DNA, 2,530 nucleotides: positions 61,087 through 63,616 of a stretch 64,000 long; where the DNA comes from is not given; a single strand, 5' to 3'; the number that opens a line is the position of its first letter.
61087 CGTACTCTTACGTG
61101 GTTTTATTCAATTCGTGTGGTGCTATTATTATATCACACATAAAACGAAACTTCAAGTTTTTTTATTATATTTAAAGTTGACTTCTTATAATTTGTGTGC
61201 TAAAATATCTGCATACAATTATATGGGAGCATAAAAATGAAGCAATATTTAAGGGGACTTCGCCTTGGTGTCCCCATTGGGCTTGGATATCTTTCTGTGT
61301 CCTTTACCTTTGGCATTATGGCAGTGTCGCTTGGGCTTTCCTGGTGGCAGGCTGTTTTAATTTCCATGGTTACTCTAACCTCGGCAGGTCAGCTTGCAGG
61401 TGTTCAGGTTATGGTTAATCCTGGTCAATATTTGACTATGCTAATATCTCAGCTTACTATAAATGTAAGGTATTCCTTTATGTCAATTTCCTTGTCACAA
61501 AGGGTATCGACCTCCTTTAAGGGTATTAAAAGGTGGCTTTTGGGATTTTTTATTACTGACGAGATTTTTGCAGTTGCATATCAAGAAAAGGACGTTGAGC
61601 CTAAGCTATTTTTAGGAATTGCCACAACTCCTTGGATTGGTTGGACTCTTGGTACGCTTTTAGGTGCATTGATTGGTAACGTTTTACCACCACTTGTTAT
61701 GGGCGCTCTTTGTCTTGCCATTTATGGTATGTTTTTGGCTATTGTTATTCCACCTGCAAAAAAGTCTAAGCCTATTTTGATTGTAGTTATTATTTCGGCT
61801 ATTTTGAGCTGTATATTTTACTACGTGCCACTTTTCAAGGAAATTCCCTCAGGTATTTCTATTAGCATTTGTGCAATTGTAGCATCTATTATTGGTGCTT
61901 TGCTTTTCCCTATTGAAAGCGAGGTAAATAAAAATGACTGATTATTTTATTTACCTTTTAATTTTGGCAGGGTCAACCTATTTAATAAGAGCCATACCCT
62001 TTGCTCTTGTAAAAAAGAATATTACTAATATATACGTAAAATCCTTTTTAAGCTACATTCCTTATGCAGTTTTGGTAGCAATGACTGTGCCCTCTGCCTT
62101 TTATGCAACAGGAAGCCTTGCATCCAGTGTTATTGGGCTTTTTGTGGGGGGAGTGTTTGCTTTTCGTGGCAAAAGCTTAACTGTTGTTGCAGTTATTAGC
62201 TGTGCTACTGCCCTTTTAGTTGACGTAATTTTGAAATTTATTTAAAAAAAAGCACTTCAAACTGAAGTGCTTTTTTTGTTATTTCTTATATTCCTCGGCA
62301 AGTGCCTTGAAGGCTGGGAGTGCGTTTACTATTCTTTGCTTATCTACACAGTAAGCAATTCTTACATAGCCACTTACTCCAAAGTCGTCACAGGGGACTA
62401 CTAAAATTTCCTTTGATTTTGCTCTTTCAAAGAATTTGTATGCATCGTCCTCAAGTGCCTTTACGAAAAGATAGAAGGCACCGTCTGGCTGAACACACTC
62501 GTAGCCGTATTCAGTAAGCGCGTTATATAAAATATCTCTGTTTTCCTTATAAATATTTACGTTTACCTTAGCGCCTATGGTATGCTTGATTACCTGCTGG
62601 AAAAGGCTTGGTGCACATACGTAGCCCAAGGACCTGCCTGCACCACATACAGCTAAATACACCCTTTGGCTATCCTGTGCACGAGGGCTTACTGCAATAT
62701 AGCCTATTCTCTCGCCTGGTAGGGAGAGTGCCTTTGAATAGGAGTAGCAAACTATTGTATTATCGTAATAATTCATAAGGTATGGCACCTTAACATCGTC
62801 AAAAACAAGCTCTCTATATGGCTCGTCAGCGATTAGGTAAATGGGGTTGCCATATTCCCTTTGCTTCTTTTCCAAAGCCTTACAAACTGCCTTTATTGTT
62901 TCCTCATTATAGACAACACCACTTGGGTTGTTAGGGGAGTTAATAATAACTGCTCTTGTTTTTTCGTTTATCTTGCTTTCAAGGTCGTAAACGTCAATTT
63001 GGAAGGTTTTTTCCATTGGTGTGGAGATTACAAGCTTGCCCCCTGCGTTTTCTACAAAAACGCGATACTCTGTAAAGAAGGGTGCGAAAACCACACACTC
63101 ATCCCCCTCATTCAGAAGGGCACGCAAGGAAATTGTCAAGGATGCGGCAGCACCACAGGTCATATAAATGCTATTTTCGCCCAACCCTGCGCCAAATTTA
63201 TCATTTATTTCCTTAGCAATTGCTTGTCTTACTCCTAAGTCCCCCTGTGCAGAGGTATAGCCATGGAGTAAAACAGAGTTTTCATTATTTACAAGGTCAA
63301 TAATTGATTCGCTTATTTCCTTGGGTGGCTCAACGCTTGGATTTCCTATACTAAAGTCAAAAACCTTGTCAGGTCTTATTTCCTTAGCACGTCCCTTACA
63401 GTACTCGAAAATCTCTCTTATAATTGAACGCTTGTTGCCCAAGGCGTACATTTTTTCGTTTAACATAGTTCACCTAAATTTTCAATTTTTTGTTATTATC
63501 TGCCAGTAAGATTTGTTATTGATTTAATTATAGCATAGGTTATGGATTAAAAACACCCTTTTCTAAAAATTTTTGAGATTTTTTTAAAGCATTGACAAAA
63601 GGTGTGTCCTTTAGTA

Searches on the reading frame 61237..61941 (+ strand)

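Call 64: search_protein_families(library=pfam, proteins=[window:61237-61941:+], max_evalue=0.0001)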
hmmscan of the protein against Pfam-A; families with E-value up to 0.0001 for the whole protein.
window:61237-61941:+ (234 aa): 1 family
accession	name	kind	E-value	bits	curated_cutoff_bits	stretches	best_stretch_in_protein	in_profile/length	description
PF03591.19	AzlC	-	8.7e-41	140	32.1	1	13-150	1-137/137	AzlC protein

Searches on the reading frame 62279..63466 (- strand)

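Call 61: search_protein_families(library=pfam, proteins=[window:62279-63466:-], max_evalue=0.001)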
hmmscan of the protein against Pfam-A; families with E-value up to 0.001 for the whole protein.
window:62279-63466:- (395 aa): 4 families
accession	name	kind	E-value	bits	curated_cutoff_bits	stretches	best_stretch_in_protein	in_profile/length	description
PF00155.27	Aminotran_1_2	-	4.9e-50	171.2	19.7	1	34-383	2-358/361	Aminotransferase class I and II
PF01053.26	Cys_Met_Meta_PP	-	5.6e-07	28.9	27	1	96-197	67-165/381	Cys/Met metabolism PLP-dependent enzyme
PF01041.23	DegT_DnrJ_EryC1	-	9.8e-06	25.5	19.8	1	86-175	28-118/360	DegT/DnrJ/EryC1/StrS aminotransferase family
PF00266.25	Aminotran_5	-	0.00027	20.5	21.5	1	98-197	62-167/371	Aminotransferase class-V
